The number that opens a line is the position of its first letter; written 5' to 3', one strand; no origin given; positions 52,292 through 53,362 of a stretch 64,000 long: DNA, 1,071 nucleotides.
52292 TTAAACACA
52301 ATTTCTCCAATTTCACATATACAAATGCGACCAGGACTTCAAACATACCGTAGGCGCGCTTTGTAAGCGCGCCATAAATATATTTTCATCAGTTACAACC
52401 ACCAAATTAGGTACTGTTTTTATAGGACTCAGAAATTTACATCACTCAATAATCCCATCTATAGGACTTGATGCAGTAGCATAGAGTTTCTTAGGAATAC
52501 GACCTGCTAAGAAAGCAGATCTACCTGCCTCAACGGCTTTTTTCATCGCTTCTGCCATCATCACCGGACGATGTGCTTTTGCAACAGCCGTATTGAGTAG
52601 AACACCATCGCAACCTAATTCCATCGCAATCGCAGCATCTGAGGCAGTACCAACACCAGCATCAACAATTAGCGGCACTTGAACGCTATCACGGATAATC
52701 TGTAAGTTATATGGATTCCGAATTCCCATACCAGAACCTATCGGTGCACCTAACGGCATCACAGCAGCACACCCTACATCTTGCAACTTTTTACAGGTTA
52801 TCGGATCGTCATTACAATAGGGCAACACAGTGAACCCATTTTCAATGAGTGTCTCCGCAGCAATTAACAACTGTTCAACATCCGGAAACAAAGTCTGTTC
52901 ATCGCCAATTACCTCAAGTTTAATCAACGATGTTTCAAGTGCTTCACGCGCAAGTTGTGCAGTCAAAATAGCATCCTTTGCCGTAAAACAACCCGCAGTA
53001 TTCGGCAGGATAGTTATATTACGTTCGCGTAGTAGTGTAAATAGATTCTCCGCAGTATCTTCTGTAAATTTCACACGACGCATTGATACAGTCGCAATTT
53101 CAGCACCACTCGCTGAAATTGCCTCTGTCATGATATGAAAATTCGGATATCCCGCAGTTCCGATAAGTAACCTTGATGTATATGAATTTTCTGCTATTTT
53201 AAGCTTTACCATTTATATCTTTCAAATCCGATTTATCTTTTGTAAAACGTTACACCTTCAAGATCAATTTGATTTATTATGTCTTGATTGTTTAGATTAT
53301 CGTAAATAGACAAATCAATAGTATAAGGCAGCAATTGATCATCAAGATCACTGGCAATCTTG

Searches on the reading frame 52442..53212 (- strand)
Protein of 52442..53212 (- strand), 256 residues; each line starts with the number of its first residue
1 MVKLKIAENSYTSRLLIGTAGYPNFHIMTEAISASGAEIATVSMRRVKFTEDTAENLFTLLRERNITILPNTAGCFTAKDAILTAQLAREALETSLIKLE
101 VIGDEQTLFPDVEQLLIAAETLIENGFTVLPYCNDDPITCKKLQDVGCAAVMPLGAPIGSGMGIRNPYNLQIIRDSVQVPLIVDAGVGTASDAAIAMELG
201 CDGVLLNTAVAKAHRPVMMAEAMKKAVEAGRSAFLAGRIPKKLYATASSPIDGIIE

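Call 12: search_protein_families(library=pfam, proteins=[window:52442-53212:-])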
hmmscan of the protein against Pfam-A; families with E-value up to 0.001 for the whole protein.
window:52442-53212:- (256 aa): 1 family
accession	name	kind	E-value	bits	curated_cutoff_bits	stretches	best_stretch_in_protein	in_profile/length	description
PF05690.20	ThiG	-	2.5e-111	371.4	23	1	5-250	1-247/247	Thiazole biosynthesis protein ThiG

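Call 13: find_encoding_contigs(protein=window:52442-53212:-, flank=10000, max_places=6)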
Protein window:52442-53212:- (256 aa): 2 contigs read that carry it; 1 place shown.
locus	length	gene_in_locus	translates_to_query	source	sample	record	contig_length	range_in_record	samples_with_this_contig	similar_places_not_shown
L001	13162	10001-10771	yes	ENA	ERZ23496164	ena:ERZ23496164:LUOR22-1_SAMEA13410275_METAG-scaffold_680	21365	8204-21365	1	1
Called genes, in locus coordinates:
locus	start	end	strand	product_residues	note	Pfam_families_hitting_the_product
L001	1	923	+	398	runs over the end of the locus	PF00696:AA_kinase, PF01472:PUA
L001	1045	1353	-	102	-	-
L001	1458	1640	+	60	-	-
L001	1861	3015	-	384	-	PF13377:Peripla_BP_3 (faint), PF00532:Peripla_BP_1, PF13407:Peripla_BP_4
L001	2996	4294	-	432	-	PF03783:CsgG (weak)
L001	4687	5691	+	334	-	PF16868:NMT1_3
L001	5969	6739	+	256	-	PF00528:BPD_transp_1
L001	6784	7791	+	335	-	PF13379:NMT1_2 (faint), PF09084:NMT1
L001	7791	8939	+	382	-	PF00890:FAD_binding_2 (faint), PF01266:DAO, PF02558:ApbA (faint), PF07992:Pyr_redox_2 (faint), PF13450:NAD_binding_8 (faint), PF13738:Pyr_redox_3 (faint)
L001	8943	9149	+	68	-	PF02597:ThiS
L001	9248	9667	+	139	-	PF08780:NTase_sub_bind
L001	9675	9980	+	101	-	PF01909:NTP_transf_2, PF18765:Polbeta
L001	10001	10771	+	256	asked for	PF05690:ThiG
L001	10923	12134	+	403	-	-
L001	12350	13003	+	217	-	PF00120:Gln-synt_C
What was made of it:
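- Tried and rejected: Only ThiG matched, on a 21-kb contig from a near-identical strain (call 13).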
